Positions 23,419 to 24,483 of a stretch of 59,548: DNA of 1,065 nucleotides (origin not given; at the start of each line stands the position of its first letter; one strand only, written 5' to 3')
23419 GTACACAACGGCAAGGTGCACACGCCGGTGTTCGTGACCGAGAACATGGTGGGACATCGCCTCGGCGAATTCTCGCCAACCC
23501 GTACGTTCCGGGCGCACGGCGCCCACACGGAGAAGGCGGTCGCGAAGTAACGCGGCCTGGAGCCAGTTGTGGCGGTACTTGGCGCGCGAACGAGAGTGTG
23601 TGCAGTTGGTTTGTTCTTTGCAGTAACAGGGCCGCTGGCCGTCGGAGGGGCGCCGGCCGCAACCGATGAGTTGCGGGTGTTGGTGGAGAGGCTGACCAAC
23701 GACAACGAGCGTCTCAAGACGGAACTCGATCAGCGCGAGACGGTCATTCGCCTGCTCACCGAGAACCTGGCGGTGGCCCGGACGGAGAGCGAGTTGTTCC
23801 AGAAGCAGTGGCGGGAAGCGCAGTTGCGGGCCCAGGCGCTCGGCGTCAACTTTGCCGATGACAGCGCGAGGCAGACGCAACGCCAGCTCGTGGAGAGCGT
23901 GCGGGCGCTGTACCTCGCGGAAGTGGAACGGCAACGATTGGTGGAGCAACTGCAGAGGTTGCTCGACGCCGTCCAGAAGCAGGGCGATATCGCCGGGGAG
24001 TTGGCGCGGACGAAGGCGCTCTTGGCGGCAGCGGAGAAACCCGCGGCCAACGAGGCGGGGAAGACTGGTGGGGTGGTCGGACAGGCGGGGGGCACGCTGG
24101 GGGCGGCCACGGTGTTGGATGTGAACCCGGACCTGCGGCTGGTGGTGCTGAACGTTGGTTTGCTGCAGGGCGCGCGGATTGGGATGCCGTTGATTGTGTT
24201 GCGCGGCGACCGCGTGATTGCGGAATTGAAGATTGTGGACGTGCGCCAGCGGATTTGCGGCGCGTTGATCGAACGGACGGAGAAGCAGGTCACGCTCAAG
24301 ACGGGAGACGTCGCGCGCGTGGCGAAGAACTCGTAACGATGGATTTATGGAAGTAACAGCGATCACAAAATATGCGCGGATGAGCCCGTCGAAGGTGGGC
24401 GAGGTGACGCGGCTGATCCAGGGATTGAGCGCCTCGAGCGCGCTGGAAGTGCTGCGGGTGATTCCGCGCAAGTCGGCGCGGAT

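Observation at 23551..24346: A non-ribosomal gene for an exported coiled-coil protein sits between rpsS and rplV inside the S10 operon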

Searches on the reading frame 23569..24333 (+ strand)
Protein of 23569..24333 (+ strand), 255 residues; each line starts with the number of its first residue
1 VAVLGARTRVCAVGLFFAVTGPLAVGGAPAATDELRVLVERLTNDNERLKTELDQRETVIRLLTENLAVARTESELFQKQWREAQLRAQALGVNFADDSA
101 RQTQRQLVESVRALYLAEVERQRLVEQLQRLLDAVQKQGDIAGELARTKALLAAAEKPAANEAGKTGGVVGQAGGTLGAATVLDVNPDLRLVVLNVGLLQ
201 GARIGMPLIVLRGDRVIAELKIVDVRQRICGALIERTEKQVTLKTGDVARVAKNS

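Call 3: search_protein_families(library=pfam, proteins=[window:23569-24333:+], max_evalue=1)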
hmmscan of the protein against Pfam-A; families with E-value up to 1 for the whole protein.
window:23569-24333:+ (255 aa): 3 families
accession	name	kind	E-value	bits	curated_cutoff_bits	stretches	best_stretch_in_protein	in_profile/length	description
PF18504.6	Csm1_N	-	0.043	14.6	26.3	1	37-81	20-64/70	Csm1 N-terminal domain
PF16566.10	CREPT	-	0.59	10.6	29.3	1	42-87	60-105/147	Cell-cycle alteration and expression-elevated protein in tumour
PF02183.23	HALZ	-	0.6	10.8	28.1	0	33-54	15-36/43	Homeobox associated leucine zipper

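Call 4: search_protein_families(library=ncbifam, proteins=[window:23569-24333:+], max_evalue=1)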
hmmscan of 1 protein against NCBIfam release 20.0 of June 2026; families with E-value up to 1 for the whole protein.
window:23569-24333:+ (255 aa): 1 family
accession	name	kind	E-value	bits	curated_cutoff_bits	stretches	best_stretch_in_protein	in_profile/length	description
NF010520.0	PRK13922.13-5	equivalog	0.099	11.9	343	1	106-213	49-148/263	rod shape-determining protein MreC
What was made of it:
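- On MreC: NF010520 gives E 0.099, 11.9 bits against a cutoff of 343 (call 4).
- NCBIfam MreC scores E 0.099 (call 4). All MreC scores are far below the cutoffs (11.9 bits against 343 for NF010520, call 4).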

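Call 5: search_solved_structures(query=window:23569-24333:+, max_evalue=10)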
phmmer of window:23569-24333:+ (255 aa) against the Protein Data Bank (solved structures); distinct sequences matched with E-value up to 10: 3.
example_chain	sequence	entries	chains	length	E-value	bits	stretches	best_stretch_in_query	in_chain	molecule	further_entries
5v2o_A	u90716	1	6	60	0.13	15.1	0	127-154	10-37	TP2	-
4ubs_A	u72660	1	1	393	0.31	13.9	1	85-146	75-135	Pentalenic acid synthase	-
4v6w_Cg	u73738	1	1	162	0.75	12.7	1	118-172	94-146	60S ribosomal protein L34a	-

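Call 6: find_homologous_proteins(query=window:23569-24333:+, max_evalue=0.001)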
Query window:23569-24333:+ (255 aa): 271 proteins with E <= 0.001 among 8000 candidates; the best 120 are listed.
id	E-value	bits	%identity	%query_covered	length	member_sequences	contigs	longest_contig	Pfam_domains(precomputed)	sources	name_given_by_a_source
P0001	3.5e-150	516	100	100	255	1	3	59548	-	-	-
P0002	9.3e-150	514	100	100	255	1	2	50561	-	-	-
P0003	1.5e-148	511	99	100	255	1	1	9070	-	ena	-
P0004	6.4e-148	508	98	100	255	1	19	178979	-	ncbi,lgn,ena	-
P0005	1.2e-147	508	98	100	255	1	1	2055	-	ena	-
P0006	2.4e-147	507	98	100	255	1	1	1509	-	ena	-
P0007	3.7e-147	506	98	100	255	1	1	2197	-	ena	-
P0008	4.2e-147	506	98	100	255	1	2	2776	-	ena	-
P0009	1.2e-146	504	97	100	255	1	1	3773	-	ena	-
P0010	6.5e-146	502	97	100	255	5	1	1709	-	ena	-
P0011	1.1e-145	501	97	100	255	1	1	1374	-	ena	-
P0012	1.3e-145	501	97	100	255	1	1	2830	-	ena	-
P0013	2.0e-145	500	96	100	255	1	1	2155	-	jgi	jgi:hypothetical protein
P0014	2.4e-145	500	96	100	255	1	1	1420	-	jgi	jgi:hypothetical protein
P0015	9.0e-142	488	95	99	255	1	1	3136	-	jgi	-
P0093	3.2e-93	330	73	87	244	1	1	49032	-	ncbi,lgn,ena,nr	ncbi:MAG TPA: hypothetical protein VL171_01915 [Verrucomicrobiae bacterium]|nr:hypothetical protein 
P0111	2.1e-90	320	66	98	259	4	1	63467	-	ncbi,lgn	-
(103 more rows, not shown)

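Call 11: find_encoding_contigs(protein=P0093, flank=4000, max_places=3)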
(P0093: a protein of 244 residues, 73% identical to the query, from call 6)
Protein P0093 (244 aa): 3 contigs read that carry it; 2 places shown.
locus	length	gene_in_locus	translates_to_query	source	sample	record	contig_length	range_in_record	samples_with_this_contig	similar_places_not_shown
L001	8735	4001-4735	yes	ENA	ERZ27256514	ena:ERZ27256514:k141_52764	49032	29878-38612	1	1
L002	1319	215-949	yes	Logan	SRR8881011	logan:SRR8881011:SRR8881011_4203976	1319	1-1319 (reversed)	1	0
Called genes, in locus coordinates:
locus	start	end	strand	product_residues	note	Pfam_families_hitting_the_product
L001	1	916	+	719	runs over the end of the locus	PF00009:GTP_EFTU, PF22042:EF-G_D2, PF03144:GTP_EFTU_D2, PF14492:EFG_III, PF16658:RF3_C (weak), PF03764:EFG_IV, PF00679:EFG_C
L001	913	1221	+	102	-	PF00338:Ribosomal_S10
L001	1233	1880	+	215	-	PF00297:Ribosomal_L3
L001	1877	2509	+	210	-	PF00573:Ribosomal_L4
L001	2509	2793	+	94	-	PF00276:Ribosomal_L23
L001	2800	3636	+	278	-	PF00181:Ribosomal_L2_N, PF03947:Ribosomal_L2_C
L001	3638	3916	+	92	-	PF00203:Ribosomal_S19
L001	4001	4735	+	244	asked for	-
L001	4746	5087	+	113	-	PF00237:Ribosomal_L22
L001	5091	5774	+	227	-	PF07650:KH_2, PF00189:Ribosomal_S3_C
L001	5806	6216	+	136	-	PF00252:Ribosomal_L16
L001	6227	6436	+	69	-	PF00831:Ribosomal_L29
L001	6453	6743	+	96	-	PF00366:Ribosomal_S17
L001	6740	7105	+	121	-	PF00238:Ribosomal_L14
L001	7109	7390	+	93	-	PF00467:KOW (weak), PF17136:ribosomal_L24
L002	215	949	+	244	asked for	-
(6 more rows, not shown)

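Call 12: find_encoding_contigs(protein=P0111, flank=4000, max_places=3)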
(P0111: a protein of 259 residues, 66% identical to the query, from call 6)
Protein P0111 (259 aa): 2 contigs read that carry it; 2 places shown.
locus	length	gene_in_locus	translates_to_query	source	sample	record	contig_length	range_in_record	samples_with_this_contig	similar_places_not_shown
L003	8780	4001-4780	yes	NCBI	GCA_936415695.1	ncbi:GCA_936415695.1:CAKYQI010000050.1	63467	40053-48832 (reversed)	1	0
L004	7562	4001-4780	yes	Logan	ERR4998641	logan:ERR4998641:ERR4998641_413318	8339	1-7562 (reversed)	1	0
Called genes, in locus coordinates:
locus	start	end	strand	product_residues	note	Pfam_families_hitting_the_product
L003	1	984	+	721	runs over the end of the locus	PF00009:GTP_EFTU, PF22042:EF-G_D2, PF03144:GTP_EFTU_D2, PF14492:EFG_III, PF16658:RF3_C (weak), PF03764:EFG_IV, PF00679:EFG_C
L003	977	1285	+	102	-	PF00338:Ribosomal_S10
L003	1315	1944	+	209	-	PF00297:Ribosomal_L3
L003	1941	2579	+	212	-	PF00573:Ribosomal_L4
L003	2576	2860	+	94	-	PF00276:Ribosomal_L23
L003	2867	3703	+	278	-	PF00181:Ribosomal_L2_N, PF03947:Ribosomal_L2_C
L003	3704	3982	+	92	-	PF00203:Ribosomal_S19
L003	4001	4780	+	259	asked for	-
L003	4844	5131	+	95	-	PF00237:Ribosomal_L22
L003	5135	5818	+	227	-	PF07650:KH_2, PF00189:Ribosomal_S3_C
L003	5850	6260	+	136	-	PF00252:Ribosomal_L16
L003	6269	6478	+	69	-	PF00831:Ribosomal_L29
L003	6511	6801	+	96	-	PF00366:Ribosomal_S17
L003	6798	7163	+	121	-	PF00238:Ribosomal_L14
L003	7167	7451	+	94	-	PF00467:KOW, PF17136:ribosomal_L24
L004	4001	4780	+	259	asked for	-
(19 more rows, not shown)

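Call 13: find_related_loci(query=A1, collection=genome_contigs, flank=2500)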
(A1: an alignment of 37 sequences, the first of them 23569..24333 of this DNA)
Query A1 (255 aa) in genome_contigs; peptide patterns used: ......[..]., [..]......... (x = any residue, [..] = any of these).
105 stretches matched a pattern; 26 encode a relative of the query (tblastn E <= 1e-3); 26 distinct loci.
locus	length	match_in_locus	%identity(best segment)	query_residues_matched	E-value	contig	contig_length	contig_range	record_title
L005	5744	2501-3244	92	4-255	6e-147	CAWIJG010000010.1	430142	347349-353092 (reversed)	MAG: uncultured Verrucomicrobiae bacterium isolate MFD05512.bin.1.230 genome assembly, contig: contig_38336, whole genom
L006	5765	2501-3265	75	5-255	1e-117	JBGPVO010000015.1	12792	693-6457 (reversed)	MAG: Verrucomicrobiia bacterium isolate OBJ1_062018_110_14 k141_2187194_length_12792_cov_12.2845, whole genome shotgun s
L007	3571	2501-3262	71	5-255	1e-111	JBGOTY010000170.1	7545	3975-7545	MAG: Verrucomicrobiia bacterium isolate OBJ_0618_7090110_151 k141_8327066_length_7545_cov_12.0000, whole genome shotgun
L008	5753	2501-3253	68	1-254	2e-108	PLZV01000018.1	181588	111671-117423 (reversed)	MAG: Verrucomicrobia bacterium isolate palsa_1439 73.20120700_P3D.107_contig_9520, whole genome shotgun sequence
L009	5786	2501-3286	68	5-255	2e-107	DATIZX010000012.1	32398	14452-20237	MAG TPA_asm: Verrucomicrobiia bacterium isolate SMAG_U15312 k141_417822, whole genome shotgun sequence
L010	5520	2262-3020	69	5-255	2e-106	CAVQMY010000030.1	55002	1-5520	MAG: uncultured Verrucomicrobiae bacterium isolate MFD00082.bin.2.52 genome assembly, contig: contig_22816, whole genome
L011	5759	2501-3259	68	5-255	6e-106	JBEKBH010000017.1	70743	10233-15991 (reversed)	MAG: Verrucomicrobiia bacterium isolate SPRUCE 131 SPRUCE_131_17, whole genome shotgun sequence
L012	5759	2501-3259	68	5-255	4e-105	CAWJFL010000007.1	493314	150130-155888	MAG: uncultured Verrucomicrobiae bacterium isolate MFD09222.bin.2.60 genome assembly, contig: contig_47420, whole genome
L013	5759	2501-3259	67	5-255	3e-103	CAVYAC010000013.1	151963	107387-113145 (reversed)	MAG: uncultured Verrucomicrobiae bacterium isolate MFD01223.bin.2.30 genome assembly, contig: contig_106712, whole genom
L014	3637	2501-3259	67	5-255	5e-103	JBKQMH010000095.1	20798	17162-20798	MAG: Verrucomicrobiia bacterium isolate CRr3G3H3I__bin_98 CRr3G3H3I_000000157064, whole genome shotgun sequence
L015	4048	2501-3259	67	5-255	1e-102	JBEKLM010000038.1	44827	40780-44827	MAG: Verrucomicrobiia bacterium isolate SPRUCE 370 SPRUCE_370_38, whole genome shotgun sequence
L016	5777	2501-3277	65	5-254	8e-101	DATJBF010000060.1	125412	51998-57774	MAG TPA_asm: Verrucomicrobiia bacterium isolate SMAG_U15347 k141_3475792, whole genome shotgun sequence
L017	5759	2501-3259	66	5-255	4e-100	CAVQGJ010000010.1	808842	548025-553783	MAG: uncultured Verrucomicrobiae bacterium isolate MFD05512.bin.2.136 genome assembly, contig: contig_7501, whole genome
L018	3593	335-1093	66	5-255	6e-100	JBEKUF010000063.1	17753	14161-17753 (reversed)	MAG: Verrucomicrobiia bacterium isolate SPRUCE 575 SPRUCE_575_63, whole genome shotgun sequence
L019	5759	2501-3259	66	4-254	1e-98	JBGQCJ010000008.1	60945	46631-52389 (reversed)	MAG: Verrucomicrobiia bacterium isolate OBJ2_061818_110_42 k141_211952_length_60945_cov_12.0000, whole genome shotgun se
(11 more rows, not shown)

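Call 22: predict_structure(alignment_id=A1)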
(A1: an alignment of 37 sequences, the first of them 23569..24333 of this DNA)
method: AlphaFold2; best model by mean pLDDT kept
length: 255 residues; sequences in the alignment: 37
mean_pLDDT: 67.6   pTM: 0.31
mean pLDDT of the five models: 67.6, 65.1, 63.2, 59.1, 49.7
residues with pLDDT >= 90: 0; 70-90: 151; 50-70: 55; < 50: 49
segments of 3 or more residues with pLDDT < 50: 1-12, 20-29, 93-95, 157-176
pLDDT, mean of each block of 10 residues (from residue 1): 38 49 42 73 84 82 79 74 69 54 67 72 77 71 71 55 29 44 84 75 81 82 81 81 81 59
secondary structure, 60 per line:
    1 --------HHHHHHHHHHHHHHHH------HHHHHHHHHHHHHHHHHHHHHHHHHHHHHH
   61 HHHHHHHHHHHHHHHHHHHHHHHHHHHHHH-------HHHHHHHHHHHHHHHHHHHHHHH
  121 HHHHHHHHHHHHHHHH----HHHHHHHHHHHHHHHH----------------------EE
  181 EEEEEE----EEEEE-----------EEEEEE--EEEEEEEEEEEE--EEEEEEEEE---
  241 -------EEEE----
elements in order: H9-24 H31-90 H98-136 H141-156 E179-186 E191-195 E207-212 E215-226 E229-237 E248-251
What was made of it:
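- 23659..24036 (+): X residues 31-156: alpha-helical coiled-coil region (helices 31-90, 98-136, 141-156). AlphaFold model (call 22).
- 24037..24096 (+): X residues 157-176: variable Gly/Ala-rich linker. pLDDT below 50 for residues 157-176 (call 22).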

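Call 24: search_protein_representatives(alignment_id=A1)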
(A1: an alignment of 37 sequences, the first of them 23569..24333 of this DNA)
Query: 37 sequences, 260 profile positions. Proteins with E-value up to 0.001 (for the whole library): 793; up to 1e-10: 318; up to 1e-30: 40. The best 150 are listed.
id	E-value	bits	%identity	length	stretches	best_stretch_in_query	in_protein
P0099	5.5e-135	465.1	-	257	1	1-260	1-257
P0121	4.0e-109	380.3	-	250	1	3-259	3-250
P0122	9.0e-97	339.9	-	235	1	15-259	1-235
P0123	1.8e-91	322.4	-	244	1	11-259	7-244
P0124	1.8e-84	299.6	-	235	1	11-257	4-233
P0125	2.1e-76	273.1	-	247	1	32-259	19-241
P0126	2.3e-76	273.0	-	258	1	9-259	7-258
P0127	7.6e-62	225.4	-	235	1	55-259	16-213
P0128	2.0e-55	204.3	-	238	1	9-259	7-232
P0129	5.0e-55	203.0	-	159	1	23-136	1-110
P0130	7.4e-55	202.5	-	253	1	8-257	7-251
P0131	2.2e-54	200.9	-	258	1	22-258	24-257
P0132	2.1e-49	184.6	-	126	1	1-109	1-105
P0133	1.6e-48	181.7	-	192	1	71-257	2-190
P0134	2.1e-48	181.3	-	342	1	24-257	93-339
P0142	2.4e-39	151.7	-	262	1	19-257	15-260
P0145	1.3e-38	149.2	-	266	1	8-257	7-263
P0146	7.4e-38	146.8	-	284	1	34-259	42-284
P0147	6.6e-37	143.6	-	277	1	50-258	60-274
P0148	3.8e-35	137.9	-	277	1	36-259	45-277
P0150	3.5e-32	128.1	-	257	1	54-257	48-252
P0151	3.6e-32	128.1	-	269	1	54-258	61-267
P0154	5.8e-32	127.4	-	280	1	16-254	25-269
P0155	1.0e-31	126.6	-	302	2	51-258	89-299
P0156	2.2e-31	125.6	-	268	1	65-257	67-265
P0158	6.1e-31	124.1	-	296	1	41-257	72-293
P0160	2.2e-29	119.0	-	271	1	20-256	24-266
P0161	3.1e-29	118.5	-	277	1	11-256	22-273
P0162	7.2e-29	117.3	-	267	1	11-257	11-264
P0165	2.0e-27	112.6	-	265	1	10-256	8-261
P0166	2.2e-27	112.4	-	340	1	43-245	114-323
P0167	4.4e-27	111.5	-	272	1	9-257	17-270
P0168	5.9e-27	111.0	-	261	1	15-257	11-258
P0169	1.1e-26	110.2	-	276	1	20-257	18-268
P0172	2.6e-26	108.9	-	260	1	33-257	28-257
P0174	1.0e-25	106.9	-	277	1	9-257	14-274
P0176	2.1e-25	106.0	-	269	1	28-257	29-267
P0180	5.1e-25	104.7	-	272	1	49-257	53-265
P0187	1.9e-24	102.8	-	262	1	39-257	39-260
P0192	1.5e-23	99.9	-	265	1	33-257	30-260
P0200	8.6e-23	97.4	-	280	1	22-256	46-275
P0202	1.3e-22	96.8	-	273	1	38-256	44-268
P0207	5.2e-22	94.8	-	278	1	10-257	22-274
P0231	3.6e-20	88.8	-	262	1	40-257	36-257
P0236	8.8e-20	87.5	-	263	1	8-245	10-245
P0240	1.4e-19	86.8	-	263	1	65-253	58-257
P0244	2.1e-19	86.3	-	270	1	33-257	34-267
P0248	8.7e-19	84.3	-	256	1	33-255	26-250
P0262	3.4e-18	82.3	-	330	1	70-241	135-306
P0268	9.4e-18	80.9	-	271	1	21-242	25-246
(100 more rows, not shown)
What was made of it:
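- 793 family representatives score E<=1e-3 and 318 score E<=1e-10 (call 24).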

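Call 25: fold_search(model_id=the predicted structure, library=pdb)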
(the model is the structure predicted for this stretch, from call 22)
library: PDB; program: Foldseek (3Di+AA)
matches with E <= 10: 1133; with E <= 0.001: 19
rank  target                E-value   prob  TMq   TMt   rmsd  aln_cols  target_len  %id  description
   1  9o1c_C                1.6e-04  1.00  0.24  0.13   4.0        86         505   17  Pseudomonas aeruginosa ATPase State2 (released 2025-12-10)
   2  6tmh_A                2.4e-04  1.00  0.24  0.13   6.0       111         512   15  Cryo-EM structure of Toxoplasma gondii mitochondrial ATP synthase dimer, OSCP/F1/c-ring model (released 2020-12-16)
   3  9o19_C                5.8e-04  1.00  0.25  0.13   5.4        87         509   17  Pseudomonas aeruginosa ATPase State1 (released 2025-12-10)
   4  9o1a_A                6.5e-04  1.00  0.24  0.13   7.7       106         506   16  Pseudomonas aeruginosa ATPase State1 F1Fo focused (released 2025-12-10)
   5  7p2y_A                6.9e-04  1.00  0.24  0.13   2.6        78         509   18  F1Fo-ATP synthase from Acinetobacter baumannii (state 1) (released 2022-02-02)
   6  6q45_J                6.9e-04  1.00  0.23  0.13   2.6        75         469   20  F1-ATPase from Fusobacterium nucleatum (released 2019-07-10)
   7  9o19_A                6.9e-04  1.00  0.25  0.13   4.2        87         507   17  Pseudomonas aeruginosa ATPase State1 (released 2025-12-10)
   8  6tmh_E                7.3e-04  1.00  0.24  0.12   2.8        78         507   15  Cryo-EM structure of Toxoplasma gondii mitochondrial ATP synthase dimer, OSCP/F1/c-ring model (released 2020-12-16)
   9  6j5i_A                8.2e-04  1.00  0.24  0.12   2.7        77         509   12  Cryo-EM structure of the mammalian DP-state ATP synthase (released 2019-06-26)
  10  7xkh_A                8.2e-04  1.00  0.24  0.13   2.5        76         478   16  Nucleotide-depleted F1 domain of FoF1-ATPase from Bacillus PS3, state1 (released 2022-09-21)
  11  5cdf_A                8.7e-04  1.00  0.24  0.13   2.8        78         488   14  Structure at 2.3 A of the alpha/beta monomer of the F-ATPase from Paracoccus denitrificans (released 2015-10-07)
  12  4tt3_B                8.7e-04  1.00  0.24  0.14   4.1        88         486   11  The Pathway of Binding of the Intrinsically Disordered Mitochondrial Inhibitor Protein to F1-ATPase (released 2014-08-06)
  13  9jc1_I                9.3e-04  1.00  0.24  0.11   2.6        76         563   16  Engineering of ATP synthase (released 2025-07-09)
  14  9nvm_A                9.3e-04  1.00  0.24  0.13   2.6        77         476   16  ATPase Hybrid F1 with the ancestral core domains Catalytic Dwell (released 2025-11-05)
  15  6yny_C1               9.3e-04  1.00  0.24  0.12   2.6        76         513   13  Cryo-EM structure of Tetrahymena thermophila mitochondrial ATP synthase - F1Fo composite dimer model (released 2020-09-30)
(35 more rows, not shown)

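Call 30: search_solved_structures(query=A2, max_evalue=10, show_alignments=2)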
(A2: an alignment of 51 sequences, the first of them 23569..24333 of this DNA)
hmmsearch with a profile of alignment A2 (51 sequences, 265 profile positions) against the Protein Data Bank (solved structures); distinct sequences matched with E-value up to 10: 64 (the best 60 are shown).
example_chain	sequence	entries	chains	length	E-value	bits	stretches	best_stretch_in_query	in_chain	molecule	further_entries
2xg7_A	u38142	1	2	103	0.0014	21.4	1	23-97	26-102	BONE MARROW STROMAL ANTIGEN 2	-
3mqb_A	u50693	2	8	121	0.0065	19.3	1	23-93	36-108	Bone marrow stromal antigen 2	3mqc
5cff_A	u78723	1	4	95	0.0077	19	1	47-131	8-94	Miranda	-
2x7a_A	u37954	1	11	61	0.01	18.7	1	42-91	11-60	BONE MARROW STROMAL ANTIGEN 2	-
3nwh_A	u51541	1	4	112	0.019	17.8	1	23-93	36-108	Bone marrow stromal antigen 2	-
6dm9_B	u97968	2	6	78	0.025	17.4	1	111-175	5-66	DHD15_extended_B | DHD15_closed_B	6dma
7d2e_A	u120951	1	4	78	0.027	17.3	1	37-94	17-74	Liprin-alpha-2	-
9jr0_A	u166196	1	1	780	0.027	17.3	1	12-73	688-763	Metabotropic GABA-B receptor subtype 1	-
3trt_A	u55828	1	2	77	0.036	16.8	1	30-96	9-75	Vimentin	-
3mq7_A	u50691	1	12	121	0.044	16.6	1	22-93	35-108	Bone marrow stromal antigen 2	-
5djn_A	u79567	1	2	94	0.055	16.2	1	29-100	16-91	Kinesin-like protein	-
9j3d_D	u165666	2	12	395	0.065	16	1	229-259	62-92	RND efflux system, MexC-like protein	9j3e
1qx7_D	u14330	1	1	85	0.068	15.9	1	103-145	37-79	Small conductance calcium-activated potassium channel protein 2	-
5gwm_A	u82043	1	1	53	0.068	15.9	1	37-73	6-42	Metabotropic GABA-B receptor subtype 1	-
6p5a_A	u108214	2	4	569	0.07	15.9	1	40-107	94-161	Transposable element P transposase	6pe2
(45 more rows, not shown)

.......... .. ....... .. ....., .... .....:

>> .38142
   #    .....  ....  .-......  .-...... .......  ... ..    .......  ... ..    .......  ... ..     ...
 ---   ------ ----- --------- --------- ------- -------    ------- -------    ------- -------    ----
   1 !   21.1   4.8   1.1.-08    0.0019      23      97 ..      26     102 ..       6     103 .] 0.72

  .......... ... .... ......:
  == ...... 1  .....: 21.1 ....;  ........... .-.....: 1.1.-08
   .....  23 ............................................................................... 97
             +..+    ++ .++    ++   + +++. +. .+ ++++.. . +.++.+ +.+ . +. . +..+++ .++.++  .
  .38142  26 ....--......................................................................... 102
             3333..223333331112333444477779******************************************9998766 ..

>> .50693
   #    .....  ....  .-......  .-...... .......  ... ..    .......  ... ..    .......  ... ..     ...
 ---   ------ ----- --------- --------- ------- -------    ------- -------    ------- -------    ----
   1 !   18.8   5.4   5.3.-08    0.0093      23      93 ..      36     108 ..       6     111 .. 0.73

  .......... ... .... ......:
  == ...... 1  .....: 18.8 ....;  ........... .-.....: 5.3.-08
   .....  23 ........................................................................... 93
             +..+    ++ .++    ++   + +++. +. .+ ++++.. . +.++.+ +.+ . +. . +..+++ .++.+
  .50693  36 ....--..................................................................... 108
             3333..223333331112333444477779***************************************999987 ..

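Call 31: search_protein_families(library=pfam, alignment_id=A2, max_evalue=0.1)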
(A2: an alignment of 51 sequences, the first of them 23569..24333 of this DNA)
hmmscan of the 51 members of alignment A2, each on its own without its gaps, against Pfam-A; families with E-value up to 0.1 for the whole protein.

A. member 1, window:23569-24333:+ (255 aa): 1 family
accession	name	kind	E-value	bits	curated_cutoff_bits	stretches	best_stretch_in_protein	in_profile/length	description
PF18504.6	Csm1_N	-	0.043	14.6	26.3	1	37-81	20-64/70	Csm1 N-terminal domain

B. families by the number of members that match (of 51 scanned): 86 families (the first 25 are shown)
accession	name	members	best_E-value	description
PF16538.11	FlgT_C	18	9e-06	Flagellar assembly protein T, C-terminal domain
PF10473.14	CENP-F_leu_zip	5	0.00021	Leucine-rich repeats of kinetochore protein Cenp-F/LEK1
PF04085.20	MreC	5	0.0043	Rod shape-determining protein MreC, barrel core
PF25443.1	ANG-1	4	0.0061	ANG-1-like domain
PF18504.6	Csm1_N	4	0.042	Csm1 N-terminal domain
PF13851.11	GAS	3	0.00048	Growth-arrest specific micro-tubule binding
PF09789.14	CC149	3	0.0024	Coiled-coil domain-containing protein 149-A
PF13870.11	CCDC113_CCDC96_CC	3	0.0036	CCDC113/CCDC96, coiled-coil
PF19745.5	FUT8_N_cat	3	0.0099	Alpha-(1,6)-fucosyltransferase N- and catalytic domains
PF18035.6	Bap31_Bap29_C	3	0.038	Bap31/Bap29 cytoplasmic coiled-coil domain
PF25785.1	TPR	2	0.0034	Nucleoprotein TPR-like domain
PF04102.17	SlyX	2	0.004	SlyX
PF06818.20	Fez1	2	0.0049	Fez1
PF05622.17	HOOK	2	0.0069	HOOK protein coiled-coil region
PF11932.13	DUF3450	2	0.007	Protein of unknown function (DUF3450)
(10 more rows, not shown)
